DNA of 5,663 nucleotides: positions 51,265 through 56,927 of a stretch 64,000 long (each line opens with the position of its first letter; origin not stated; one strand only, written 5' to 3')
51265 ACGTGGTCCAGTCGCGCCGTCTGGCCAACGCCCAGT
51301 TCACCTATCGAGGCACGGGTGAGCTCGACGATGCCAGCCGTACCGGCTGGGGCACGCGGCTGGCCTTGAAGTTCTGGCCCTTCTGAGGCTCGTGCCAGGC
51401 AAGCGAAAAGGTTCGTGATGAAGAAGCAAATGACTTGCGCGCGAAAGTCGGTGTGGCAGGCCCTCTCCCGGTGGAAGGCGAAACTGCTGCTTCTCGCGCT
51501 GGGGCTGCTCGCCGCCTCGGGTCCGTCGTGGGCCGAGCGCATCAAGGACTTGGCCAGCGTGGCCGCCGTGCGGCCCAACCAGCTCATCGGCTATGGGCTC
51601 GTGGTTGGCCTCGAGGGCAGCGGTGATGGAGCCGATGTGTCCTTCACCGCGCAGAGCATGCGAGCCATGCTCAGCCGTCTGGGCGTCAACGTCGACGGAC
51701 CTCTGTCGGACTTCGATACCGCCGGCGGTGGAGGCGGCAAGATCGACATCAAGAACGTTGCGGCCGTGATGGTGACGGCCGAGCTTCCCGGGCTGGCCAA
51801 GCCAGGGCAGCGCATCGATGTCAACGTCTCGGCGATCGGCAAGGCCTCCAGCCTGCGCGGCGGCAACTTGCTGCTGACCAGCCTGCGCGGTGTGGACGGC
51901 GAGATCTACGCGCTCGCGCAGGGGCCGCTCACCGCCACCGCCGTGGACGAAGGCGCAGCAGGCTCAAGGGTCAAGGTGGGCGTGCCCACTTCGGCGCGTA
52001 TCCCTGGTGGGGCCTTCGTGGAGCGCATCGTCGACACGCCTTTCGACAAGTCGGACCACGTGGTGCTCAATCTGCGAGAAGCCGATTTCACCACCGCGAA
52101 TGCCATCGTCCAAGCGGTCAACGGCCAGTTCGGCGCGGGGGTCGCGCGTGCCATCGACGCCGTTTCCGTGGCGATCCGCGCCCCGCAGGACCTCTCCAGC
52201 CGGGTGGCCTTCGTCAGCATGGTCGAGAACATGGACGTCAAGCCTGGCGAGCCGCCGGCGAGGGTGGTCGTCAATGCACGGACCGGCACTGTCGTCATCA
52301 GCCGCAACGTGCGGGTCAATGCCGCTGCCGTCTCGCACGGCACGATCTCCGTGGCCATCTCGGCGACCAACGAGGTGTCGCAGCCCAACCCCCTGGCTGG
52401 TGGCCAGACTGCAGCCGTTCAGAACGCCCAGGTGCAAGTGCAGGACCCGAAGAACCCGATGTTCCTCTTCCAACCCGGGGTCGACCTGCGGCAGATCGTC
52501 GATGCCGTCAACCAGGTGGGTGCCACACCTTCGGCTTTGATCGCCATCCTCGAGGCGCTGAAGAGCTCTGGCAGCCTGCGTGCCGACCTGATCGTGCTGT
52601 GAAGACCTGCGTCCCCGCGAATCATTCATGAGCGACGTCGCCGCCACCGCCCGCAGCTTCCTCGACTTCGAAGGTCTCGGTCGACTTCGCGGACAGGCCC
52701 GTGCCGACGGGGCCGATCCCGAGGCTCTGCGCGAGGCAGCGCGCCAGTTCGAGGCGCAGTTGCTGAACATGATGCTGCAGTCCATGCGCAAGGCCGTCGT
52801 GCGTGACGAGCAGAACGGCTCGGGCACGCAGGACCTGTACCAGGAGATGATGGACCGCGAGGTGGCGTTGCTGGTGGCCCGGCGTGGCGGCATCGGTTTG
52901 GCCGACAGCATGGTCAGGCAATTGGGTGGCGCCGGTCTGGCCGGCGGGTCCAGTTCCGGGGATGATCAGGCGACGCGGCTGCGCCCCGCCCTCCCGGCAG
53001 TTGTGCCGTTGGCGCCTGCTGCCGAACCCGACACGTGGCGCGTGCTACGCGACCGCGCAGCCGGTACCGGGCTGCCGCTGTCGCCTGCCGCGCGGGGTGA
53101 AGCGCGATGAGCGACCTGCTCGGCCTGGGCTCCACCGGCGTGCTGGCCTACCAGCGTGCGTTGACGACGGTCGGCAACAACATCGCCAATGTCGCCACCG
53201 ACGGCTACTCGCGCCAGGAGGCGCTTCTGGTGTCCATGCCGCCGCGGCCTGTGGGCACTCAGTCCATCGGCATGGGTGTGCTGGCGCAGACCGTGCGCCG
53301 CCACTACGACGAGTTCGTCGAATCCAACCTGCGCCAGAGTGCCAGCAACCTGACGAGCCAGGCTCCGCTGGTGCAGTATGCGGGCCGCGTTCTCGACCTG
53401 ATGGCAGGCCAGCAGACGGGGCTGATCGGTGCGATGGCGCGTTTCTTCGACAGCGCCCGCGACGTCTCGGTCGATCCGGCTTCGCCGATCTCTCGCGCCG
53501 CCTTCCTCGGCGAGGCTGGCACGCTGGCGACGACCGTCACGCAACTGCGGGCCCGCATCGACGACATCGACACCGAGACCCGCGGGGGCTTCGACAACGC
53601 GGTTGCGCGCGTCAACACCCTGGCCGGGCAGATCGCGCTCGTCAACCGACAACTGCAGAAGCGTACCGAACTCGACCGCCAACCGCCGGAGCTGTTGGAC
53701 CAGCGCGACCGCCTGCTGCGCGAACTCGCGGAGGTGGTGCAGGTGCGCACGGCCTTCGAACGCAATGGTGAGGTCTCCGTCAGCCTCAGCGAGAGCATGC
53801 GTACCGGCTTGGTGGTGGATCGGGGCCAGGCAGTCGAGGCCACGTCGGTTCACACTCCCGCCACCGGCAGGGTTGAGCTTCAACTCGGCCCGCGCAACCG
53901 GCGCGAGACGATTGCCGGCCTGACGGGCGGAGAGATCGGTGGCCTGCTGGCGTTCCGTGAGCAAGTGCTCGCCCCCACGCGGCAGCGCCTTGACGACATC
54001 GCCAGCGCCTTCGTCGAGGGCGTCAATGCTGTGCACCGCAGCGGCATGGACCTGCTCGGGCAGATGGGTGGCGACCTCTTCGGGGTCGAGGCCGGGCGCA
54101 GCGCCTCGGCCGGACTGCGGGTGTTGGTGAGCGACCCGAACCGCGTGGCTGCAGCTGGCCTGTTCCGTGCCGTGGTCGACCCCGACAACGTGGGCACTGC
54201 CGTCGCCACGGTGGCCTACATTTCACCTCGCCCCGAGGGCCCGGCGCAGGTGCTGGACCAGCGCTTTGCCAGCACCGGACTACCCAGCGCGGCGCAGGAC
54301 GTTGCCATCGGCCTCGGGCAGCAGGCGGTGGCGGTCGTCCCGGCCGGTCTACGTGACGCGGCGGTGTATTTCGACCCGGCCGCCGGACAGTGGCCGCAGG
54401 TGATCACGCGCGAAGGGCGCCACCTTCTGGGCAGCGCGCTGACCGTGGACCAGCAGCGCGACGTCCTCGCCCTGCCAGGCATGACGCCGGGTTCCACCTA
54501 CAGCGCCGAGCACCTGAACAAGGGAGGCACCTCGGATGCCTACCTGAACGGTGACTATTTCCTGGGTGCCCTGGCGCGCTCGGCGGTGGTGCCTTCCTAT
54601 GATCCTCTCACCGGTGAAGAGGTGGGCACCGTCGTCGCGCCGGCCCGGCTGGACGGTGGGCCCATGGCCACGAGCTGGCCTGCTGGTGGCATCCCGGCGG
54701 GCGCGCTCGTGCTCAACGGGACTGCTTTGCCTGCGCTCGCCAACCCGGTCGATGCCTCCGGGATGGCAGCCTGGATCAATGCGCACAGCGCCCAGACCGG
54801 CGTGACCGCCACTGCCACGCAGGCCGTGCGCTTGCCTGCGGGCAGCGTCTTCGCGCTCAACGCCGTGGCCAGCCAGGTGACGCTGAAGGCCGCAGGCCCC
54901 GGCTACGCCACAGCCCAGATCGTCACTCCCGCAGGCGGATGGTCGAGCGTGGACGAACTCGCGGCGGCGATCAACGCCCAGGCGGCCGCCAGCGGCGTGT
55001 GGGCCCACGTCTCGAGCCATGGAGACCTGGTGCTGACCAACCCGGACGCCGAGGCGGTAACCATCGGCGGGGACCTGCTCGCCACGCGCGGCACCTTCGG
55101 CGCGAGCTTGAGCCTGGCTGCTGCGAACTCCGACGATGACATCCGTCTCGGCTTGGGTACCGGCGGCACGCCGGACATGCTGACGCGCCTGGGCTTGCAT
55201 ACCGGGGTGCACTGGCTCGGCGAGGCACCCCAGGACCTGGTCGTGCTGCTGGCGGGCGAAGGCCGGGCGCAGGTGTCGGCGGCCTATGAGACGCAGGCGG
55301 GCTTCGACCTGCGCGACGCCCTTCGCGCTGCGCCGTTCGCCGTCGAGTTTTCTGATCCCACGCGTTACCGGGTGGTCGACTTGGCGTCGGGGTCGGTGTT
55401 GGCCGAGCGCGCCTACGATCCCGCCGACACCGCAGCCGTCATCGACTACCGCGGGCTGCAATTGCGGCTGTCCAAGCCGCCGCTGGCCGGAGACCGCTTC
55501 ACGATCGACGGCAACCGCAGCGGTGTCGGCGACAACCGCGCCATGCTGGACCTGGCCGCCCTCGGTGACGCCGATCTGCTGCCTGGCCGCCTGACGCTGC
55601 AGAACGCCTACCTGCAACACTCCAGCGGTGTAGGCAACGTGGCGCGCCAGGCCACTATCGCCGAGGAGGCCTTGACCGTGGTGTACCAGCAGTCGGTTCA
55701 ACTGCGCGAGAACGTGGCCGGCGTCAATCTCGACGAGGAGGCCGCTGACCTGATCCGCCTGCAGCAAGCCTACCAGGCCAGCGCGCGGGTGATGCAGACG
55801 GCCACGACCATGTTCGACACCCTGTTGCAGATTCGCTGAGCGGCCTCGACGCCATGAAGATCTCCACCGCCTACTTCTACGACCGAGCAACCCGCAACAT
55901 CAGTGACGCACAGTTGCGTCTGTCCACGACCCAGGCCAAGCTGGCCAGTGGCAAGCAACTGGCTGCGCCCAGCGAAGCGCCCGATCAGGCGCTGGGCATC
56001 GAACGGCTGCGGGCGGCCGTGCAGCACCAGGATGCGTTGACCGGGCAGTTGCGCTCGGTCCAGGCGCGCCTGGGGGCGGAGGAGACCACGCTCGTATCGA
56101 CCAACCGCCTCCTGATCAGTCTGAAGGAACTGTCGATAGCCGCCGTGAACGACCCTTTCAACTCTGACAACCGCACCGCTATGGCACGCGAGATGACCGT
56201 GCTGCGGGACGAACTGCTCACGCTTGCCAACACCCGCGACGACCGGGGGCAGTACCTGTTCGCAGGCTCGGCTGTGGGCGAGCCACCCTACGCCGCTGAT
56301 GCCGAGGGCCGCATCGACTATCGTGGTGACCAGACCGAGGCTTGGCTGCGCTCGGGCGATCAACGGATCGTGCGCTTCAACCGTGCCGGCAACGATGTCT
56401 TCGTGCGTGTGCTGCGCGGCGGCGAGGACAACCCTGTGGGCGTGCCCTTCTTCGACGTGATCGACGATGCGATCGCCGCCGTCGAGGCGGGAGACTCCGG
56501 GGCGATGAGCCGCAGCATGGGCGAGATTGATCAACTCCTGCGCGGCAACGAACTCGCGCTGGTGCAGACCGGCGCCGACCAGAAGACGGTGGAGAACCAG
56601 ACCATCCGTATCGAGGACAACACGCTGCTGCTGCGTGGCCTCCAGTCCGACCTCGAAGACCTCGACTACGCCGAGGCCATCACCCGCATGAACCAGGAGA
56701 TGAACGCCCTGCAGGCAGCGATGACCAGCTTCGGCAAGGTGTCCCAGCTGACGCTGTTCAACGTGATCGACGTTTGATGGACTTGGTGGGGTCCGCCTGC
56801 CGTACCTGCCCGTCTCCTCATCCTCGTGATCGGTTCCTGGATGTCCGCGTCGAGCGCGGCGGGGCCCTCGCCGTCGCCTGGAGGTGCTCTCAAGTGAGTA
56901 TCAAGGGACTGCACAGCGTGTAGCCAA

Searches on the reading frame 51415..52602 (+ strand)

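Call 65: search_protein_families(library=pfam, proteins=[window:51415-52602:+], max_evalue=0.001)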
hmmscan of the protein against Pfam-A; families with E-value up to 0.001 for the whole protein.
window:51415-52602:+ (395 aa): 1 family
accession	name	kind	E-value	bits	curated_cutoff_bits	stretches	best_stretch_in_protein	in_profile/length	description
PF02119.21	FlgI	-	5.8e-127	423.7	25.3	1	42-394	1-343/343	Flagellar P-ring protein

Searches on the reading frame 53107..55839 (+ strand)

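Call 65: search_protein_families(library=pfam, proteins=[window:53107-55839:+], max_evalue=0.001)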
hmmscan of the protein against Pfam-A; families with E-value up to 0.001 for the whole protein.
window:53107-55839:+ (910 aa): 3 families
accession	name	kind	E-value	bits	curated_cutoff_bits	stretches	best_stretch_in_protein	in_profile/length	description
PF22638.1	FlgK_D1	-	4.1e-56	190.6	28.6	1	95-325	4-233/233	Flagellar hook-associated protein FlgK helical domain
PF06429.18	Flg_bbr_C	-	3.1e-11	43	23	1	871-909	8-46/46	Flagellar basal body rod FlgEFG protein C-terminal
PF07196.18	Flagellin_IN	-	3.5e-09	37.1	22.7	1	605-645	15-53/55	Flagellin hook IN motif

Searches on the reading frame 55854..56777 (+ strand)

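Call 65: search_protein_families(library=pfam, proteins=[window:55854-56777:+], max_evalue=0.001)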
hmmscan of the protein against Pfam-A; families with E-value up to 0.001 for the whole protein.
window:55854-56777:+ (307 aa): 2 families
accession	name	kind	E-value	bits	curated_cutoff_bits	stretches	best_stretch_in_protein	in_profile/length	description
PF00669.25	Flagellin_N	-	2.4e-14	54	26.6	1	3-139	1-137/139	Bacterial flagellin N-terminal helical region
PF00700.27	Flagellin_C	-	0.00067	20.4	23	1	238-299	17-78/86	Bacterial flagellin C-terminal helical region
